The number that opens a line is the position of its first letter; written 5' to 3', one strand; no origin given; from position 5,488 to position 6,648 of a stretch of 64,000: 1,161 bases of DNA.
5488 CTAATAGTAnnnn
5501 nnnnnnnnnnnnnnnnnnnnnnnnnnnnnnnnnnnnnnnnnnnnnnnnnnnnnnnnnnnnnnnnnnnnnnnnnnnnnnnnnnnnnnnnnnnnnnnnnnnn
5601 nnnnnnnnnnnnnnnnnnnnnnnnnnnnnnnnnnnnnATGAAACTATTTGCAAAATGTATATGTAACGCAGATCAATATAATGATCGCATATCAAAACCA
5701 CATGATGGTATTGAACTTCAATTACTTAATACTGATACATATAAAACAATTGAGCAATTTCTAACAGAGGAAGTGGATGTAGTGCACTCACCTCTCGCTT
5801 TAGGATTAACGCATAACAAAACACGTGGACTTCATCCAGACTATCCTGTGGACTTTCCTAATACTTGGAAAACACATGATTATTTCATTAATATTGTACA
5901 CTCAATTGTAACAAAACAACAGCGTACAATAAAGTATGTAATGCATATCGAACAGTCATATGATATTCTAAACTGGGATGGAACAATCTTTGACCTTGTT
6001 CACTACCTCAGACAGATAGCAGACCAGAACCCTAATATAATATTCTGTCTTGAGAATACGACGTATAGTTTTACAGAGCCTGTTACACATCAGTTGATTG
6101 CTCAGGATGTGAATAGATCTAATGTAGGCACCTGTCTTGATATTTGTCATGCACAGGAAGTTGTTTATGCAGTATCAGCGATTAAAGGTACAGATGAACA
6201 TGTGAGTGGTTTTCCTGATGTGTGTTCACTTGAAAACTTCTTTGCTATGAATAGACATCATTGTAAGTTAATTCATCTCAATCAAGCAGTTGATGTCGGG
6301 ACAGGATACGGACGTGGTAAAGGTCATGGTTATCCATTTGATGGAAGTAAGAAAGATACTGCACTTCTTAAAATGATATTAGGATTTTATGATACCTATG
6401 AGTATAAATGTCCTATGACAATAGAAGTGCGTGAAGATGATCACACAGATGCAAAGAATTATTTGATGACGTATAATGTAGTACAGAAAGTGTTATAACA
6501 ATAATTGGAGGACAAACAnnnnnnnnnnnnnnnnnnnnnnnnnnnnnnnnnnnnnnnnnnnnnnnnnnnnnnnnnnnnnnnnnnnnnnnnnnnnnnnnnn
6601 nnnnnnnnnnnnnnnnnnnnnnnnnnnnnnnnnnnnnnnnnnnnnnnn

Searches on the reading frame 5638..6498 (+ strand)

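Call 20: search_protein_families(library=pfam, proteins=[window:5638-6498:+], max_evalue=0.01)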
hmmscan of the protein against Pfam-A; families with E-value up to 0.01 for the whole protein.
window:5638-6498:+ (286 aa): 1 family
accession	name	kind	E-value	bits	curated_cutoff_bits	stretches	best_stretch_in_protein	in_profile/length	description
PF01261.30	AP_endonuc_2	-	3.8e-07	30.5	31.1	1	120-267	104-232/249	Xylose isomerase-like TIM barrel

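Call 21: search_protein_families(library=phrogs, proteins=[window:5638-6498:+], max_evalue=0.001)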
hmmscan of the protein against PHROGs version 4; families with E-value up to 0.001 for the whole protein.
window:5638-6498:+ (286 aa): 0 families
